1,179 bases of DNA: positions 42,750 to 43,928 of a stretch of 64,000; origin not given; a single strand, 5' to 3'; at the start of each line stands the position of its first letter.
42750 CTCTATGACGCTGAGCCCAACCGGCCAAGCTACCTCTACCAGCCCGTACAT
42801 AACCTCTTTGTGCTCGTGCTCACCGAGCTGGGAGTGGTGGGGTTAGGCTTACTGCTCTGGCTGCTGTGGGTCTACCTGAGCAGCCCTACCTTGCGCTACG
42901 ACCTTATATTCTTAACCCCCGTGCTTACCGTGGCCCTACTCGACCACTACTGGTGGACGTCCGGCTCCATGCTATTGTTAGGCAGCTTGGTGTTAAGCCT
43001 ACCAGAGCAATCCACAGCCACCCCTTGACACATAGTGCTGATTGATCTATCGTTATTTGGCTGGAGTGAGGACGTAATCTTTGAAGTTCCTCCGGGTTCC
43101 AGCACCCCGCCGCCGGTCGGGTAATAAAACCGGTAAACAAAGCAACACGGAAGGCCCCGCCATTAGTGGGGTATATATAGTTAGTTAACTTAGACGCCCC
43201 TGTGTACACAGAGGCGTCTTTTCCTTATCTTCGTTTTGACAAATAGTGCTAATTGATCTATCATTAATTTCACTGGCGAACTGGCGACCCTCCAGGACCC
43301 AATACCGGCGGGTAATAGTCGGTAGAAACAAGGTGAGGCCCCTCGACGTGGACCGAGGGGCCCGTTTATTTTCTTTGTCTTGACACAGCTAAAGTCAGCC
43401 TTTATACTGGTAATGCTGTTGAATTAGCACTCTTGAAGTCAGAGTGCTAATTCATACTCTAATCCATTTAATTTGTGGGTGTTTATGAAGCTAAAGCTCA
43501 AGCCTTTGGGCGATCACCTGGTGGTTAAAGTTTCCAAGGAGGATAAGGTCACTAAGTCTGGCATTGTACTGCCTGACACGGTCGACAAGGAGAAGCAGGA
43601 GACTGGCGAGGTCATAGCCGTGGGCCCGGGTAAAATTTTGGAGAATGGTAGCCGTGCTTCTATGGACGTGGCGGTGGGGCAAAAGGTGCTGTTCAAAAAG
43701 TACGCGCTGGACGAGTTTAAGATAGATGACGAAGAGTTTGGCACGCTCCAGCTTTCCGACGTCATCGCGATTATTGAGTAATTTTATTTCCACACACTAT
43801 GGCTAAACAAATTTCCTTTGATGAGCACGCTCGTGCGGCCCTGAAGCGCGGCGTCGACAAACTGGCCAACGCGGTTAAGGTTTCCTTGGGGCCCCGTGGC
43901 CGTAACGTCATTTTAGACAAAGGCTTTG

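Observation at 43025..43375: Tandem pair of promoter-to-terminator modules upstream of groESL that look like paralogous small RNAs built from a duplicated groE promoter/half-CIRCE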

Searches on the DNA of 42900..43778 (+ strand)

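Call 4: search_rna_families(source=window, start=42900, end=43550, threshold=evalue, max_evalue=10, show_alignments=5)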
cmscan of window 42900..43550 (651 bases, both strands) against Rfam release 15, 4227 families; matches with E-value up to 10: 1.
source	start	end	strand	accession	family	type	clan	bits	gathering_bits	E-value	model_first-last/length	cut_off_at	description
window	43172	43223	-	RF02483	GlsR20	Gene; snRNA; snoRNA; HACA-box;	-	13.1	100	7.5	1-107/107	no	Small nucleolar RNA GlsR20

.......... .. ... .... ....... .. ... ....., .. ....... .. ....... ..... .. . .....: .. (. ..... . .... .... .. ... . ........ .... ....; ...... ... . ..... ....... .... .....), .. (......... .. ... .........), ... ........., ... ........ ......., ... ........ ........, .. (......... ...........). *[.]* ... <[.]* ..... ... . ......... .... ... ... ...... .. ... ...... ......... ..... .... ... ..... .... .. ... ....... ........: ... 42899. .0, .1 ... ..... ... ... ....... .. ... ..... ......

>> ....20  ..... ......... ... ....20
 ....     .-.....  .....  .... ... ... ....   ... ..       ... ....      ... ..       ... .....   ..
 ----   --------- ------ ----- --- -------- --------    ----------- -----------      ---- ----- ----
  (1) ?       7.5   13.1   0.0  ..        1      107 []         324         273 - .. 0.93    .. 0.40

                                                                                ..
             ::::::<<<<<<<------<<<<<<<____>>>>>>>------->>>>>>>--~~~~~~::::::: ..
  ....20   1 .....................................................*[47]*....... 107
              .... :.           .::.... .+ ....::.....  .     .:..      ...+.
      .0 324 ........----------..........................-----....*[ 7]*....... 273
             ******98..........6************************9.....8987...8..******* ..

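Call 36: search_rna_families(sources=[L174, L177, L002, L016], threshold=evalue, max_evalue=1, show_alignments=4)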
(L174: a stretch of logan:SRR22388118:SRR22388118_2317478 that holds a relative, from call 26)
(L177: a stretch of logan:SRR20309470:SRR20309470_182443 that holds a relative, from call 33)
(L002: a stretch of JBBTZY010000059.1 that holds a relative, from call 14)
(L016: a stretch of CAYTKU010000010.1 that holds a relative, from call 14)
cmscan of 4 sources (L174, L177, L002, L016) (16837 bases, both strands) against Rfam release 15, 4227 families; matches with E-value up to 1: 2.
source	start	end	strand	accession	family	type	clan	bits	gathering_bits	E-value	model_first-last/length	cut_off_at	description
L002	1787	1933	+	RF02625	WsnRNA46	Gene; sRNA;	-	32.2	65.3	0.0032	1-151/151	no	Wolbachia sRNA 46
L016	2654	2734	+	RF03634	mir-3524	Gene; miRNA;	-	24.5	99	0.19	1-84/84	no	mir-3524 microRNA precursor family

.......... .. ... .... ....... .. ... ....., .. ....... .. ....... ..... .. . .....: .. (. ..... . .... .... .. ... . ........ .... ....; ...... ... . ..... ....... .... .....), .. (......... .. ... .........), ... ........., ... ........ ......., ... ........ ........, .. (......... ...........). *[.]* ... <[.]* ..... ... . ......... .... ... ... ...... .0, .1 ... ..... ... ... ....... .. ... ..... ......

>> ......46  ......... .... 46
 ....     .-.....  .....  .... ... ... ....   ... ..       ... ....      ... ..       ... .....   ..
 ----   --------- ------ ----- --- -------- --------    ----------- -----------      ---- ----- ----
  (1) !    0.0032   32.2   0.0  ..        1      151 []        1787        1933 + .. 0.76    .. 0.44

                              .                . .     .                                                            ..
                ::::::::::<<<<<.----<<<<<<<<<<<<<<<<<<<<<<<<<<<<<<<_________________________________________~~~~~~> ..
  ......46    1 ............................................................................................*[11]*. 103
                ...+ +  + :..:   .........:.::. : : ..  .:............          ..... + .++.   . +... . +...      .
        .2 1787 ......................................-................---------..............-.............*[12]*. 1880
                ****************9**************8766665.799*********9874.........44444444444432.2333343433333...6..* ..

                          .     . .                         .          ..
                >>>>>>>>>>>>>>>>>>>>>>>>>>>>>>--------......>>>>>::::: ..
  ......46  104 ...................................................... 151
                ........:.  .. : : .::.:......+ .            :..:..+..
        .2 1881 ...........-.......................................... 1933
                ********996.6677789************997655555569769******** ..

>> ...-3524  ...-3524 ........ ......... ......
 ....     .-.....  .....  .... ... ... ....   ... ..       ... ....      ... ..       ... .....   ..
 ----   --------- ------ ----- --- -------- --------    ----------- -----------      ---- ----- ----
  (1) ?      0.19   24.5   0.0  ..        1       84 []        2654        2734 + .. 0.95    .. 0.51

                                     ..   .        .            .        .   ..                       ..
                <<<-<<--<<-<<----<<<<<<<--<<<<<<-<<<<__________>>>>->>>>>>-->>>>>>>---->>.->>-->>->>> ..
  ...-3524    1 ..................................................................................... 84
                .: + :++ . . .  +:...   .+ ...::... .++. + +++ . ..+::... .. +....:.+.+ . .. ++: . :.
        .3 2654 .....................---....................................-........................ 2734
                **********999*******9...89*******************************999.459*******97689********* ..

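Call 46: search_rna_families(source=window, start=43058, end=43180, threshold=evalue, max_evalue=10, show_alignments=5)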
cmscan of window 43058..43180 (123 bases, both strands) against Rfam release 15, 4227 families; matches with E-value up to 10: 1.
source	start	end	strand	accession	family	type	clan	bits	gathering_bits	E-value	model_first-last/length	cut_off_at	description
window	43059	43085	-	RF02120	FTX_2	Gene; lncRNA;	-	11.6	48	3.5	71-97/97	no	FTX transcript, XIST regulator conserved region 2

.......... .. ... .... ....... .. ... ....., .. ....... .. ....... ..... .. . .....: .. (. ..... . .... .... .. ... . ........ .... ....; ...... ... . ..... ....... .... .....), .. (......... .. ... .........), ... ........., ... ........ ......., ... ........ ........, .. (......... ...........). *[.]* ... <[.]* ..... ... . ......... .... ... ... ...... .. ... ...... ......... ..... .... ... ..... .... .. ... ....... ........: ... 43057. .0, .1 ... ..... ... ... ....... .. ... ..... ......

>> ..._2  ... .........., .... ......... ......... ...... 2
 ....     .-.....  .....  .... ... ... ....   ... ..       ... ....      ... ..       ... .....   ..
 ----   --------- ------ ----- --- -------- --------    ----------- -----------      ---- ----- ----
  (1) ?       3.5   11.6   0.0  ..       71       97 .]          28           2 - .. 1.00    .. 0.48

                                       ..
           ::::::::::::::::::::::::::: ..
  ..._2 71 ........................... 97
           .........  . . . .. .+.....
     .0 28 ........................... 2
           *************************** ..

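Call 47: search_rna_families(source=window, start=43268, end=43378, threshold=evalue, max_evalue=10, show_alignments=5)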
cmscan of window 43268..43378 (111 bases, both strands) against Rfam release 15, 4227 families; matches with E-value up to 10: 0.
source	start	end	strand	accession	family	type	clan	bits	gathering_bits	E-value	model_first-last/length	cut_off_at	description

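Call 64: search_dna_similar(query=window:43025-43385:+, collection=phages, mode=distant, max_evalue=0.01, max_rows=10)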
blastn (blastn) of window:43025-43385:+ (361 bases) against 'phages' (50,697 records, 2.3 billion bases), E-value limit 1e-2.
No match.

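Call 65: search_dna_similar(query=window:43025-43385:+, collection=plasmids, mode=distant, max_evalue=0.01, max_rows=10)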
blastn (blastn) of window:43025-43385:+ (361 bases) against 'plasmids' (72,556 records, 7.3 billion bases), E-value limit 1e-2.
No match.

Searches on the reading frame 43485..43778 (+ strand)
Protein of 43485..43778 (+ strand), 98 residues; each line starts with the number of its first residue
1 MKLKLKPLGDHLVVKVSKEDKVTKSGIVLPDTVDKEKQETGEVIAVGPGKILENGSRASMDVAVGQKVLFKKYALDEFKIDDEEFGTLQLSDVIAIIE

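Call 14: find_related_loci(query=window:43485-43778:+, collection=genome_contigs, flank=3000)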
Query window:43485-43778:+ (98 aa) in genome_contigs; peptide patterns used: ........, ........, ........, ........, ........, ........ (x = any residue, [..] = any of these).
599 stretches matched a pattern (row limit reached: there are more); 159 encode a relative of the query (tblastn E <= 1e-3); the best 80 are kept; 80 distinct loci.
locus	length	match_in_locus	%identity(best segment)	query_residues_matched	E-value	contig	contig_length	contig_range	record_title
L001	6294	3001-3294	89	1-98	2e-54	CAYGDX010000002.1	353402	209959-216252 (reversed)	MAG TPA_asm: uncultured Gammaproteobacteria bacterium isolate ERP113451_co1_232 genome assembly, contig: NODE_4_length_3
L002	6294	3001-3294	89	1-98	2e-54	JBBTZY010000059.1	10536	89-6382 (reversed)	MAG: Patescibacteria group bacterium isolate H52-bin160_1 H52_bin160_1_000000000059, whole genome shotgun sequence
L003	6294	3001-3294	84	1-98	2e-51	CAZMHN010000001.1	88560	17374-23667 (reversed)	MAG TPA_asm: uncultured Gammaproteobacteria bacterium isolate binchicken_co66_121 genome assembly, contig: NODE_492_leng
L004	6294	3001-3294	86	1-98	5e-51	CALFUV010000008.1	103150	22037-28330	MAG: uncultured Patescibacteria group bacterium isolate N1_Bin_MAXBIN__110_sub_1 genome assembly, contig: c_000001112705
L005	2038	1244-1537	85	1-98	9e-52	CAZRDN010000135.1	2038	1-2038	MAG TPA_asm: uncultured Gammaproteobacteria bacterium isolate SRP329715_co1_108 genome assembly, contig: NODE_97056_leng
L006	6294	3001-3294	83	1-98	2e-50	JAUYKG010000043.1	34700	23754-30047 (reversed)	MAG: Candidatus Veblenbacteria bacterium isolate C24_metabat.bin.183 C24_k141_833169, whole genome shotgun sequence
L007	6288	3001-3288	82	3-98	2e-50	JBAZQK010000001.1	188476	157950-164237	MAG: Patescibacteria group bacterium isolate SO_2017_SWC_51 scaffold_46_c1_LP-4_2017, whole genome shotgun sequence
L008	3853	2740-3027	82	3-98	6e-50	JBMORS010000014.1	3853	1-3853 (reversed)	MAG: Patescibacteria group bacterium isolate Betzabe_MAG186 MAG186_14, whole genome shotgun sequence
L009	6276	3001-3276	82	7-98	2e-43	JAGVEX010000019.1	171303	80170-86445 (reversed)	MAG: bacterium isolate DeMMO2_23 c_000000029259, whole genome shotgun sequence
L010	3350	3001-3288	72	3-98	1e-41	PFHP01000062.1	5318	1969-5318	MAG: Candidatus Kuenenbacteria bacterium CG_4_8_14_3_um_filter_39_15 CG_4_8_14_3_um_filter_scaffold_8893_c, whole genome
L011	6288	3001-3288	70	3-98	4e-40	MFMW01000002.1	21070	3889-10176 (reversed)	MAG: Candidatus Kuenenbacteria bacterium RIFCSPHIGHO2_02_FULL_39_13 rifcsphigho2_02_scaffold_10934, whole genome shotgun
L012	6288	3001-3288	65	3-98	2e-38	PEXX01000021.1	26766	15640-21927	MAG: Candidatus Kuenenbacteria bacterium CG08_land_8_20_14_0_20_37_23 CG08_land_8_20_14_0.20_scaffold_514_c, whole genom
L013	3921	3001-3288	57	3-98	7e-34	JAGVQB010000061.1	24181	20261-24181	MAG: bacterium isolate DeMMO3_34 c_000000043629, whole genome shotgun sequence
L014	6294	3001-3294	57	1-98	5e-34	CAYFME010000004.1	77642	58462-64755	MAG TPA_asm: uncultured Gammaproteobacteria bacterium isolate ERP019367_co1_56 genome assembly, contig: NODE_404_length_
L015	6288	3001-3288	55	3-98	2e-33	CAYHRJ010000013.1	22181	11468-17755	MAG TPA_asm: uncultured Gammaproteobacteria bacterium isolate ERP119705_co14_53 genome assembly, contig: NODE_2155_lengt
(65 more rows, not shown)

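Call 18: find_encoding_contigs(protein=window:43485-43778:+, flank=3000, max_places=10)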
Protein window:43485-43778:+ (98 aa): no gene with exactly this product is on record in the collection.

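Call 24: find_homologous_proteins(query=window:43485-43778:+, max_evalue=1e-20)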
Query window:43485-43778:+ (98 aa): 2777 proteins with E <= 1e-20 among 6476 candidates; the best 120 are listed.
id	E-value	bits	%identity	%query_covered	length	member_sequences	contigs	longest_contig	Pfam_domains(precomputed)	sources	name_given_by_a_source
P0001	1.5e-53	197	100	100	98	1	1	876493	PF00166.27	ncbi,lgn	-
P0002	8.9e-51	188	94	100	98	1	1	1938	PF00166.27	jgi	jgi:chaperonin GroES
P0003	4.9e-49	182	91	100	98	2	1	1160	PF00166.27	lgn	-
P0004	1.0e-47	178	87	100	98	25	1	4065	PF00166.27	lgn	-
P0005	1.2e-47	178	90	98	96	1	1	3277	PF00166.27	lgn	-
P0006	1.8e-47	177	88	100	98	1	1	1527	PF00166.27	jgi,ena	-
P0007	2.2e-47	177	89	98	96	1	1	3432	PF00166.27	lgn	-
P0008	2.9e-47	176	87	100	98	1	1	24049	PF00166.27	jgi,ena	-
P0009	3.0e-47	176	87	100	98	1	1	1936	PF00166.27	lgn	-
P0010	5.4e-47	176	86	100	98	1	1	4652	PF00166.27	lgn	-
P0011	7.0e-47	175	86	100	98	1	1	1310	PF00166.27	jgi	jgi:chaperonin GroES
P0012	9.4e-47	175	85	100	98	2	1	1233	PF00166.27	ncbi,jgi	jgi:chaperonin GroES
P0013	1.4e-46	174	87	100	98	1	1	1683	PF00166.27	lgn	-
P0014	1.4e-46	174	86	100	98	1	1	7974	PF00166.27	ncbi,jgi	jgi:chaperonin GroES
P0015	1.6e-46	174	85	98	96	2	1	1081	PF00166.27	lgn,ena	-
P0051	5.1e-36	140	90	79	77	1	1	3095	PF00166.27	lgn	-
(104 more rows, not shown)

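Call 25: find_encoding_contigs(protein=P0002, flank=3000, max_places=3)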
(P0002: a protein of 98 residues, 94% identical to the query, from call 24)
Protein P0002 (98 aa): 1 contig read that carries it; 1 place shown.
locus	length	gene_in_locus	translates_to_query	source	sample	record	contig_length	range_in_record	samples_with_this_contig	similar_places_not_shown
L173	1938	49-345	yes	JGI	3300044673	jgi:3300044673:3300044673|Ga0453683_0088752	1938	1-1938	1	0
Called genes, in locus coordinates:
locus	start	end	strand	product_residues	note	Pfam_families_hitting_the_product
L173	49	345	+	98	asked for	PF00166:Cpn10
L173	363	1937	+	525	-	?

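Call 26: find_encoding_contigs(protein=P0003, flank=3000, max_places=3)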
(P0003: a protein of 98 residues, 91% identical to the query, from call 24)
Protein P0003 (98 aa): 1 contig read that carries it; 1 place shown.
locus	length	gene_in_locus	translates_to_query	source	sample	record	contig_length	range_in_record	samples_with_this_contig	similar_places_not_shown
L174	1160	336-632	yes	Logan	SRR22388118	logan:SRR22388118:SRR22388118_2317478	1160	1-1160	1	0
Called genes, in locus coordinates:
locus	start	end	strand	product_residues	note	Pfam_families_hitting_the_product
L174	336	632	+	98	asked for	PF00166:Cpn10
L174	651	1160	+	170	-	?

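Call 27: find_encoding_contigs(protein=P0005, flank=3000, max_places=3)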
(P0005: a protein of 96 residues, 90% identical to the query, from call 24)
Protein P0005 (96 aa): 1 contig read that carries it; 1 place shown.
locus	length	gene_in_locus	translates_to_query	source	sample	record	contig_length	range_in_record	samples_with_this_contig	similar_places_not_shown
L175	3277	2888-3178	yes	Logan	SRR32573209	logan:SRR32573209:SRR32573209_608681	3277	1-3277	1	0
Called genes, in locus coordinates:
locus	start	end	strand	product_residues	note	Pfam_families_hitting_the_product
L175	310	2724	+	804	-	PF07719:TPR_2 (faint), PF13432:TPR_16 (faint), PF00515:TPR_1 (faint), PF13181:TPR_8 (faint), PF13428:TPR_14 (faint), PF13431:TPR_17 (faint), PF13174:TPR_6 (faint), PF14559:TPR_19 (weak), +3 more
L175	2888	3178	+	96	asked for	PF00166:Cpn10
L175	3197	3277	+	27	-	?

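Call 31: find_encoding_contigs(protein=P0001, flank=1500, max_places=4)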
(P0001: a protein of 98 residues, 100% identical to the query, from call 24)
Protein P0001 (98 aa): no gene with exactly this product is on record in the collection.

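Call 32: find_encoding_contigs(protein=P0007, flank=3000, max_places=3)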
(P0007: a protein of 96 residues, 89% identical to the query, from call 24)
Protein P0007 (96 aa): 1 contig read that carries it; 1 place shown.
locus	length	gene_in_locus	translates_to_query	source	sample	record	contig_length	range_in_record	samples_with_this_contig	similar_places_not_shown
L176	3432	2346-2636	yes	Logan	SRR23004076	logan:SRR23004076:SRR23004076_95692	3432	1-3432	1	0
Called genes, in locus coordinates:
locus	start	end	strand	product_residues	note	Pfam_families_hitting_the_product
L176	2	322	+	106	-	?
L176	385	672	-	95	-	-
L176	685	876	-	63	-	-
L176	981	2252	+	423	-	PF04932:Wzy_C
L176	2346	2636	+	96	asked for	PF00166:Cpn10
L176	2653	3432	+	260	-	?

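Call 33: find_encoding_contigs(protein=P0051, flank=3000, max_places=3)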
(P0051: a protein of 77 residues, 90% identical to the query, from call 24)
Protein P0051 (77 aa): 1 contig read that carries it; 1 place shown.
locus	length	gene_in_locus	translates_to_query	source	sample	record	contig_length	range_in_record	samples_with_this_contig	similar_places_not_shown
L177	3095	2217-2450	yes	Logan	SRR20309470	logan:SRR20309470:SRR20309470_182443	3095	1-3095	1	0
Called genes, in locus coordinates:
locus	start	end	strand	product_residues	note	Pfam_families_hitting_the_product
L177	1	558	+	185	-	?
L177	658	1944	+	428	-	PF04932:Wzy_C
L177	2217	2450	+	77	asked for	PF00166:Cpn10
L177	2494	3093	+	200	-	?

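Call 59: list_cluster_members(proteins=[P0001, P0121])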
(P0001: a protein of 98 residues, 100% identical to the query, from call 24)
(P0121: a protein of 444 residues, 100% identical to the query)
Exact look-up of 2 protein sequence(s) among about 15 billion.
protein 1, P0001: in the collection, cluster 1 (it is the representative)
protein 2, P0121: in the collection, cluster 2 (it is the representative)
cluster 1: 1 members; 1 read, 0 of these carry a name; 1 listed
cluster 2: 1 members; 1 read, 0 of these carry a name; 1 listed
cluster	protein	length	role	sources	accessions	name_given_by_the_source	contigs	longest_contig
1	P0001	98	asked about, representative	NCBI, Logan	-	-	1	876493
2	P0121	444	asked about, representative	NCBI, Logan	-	-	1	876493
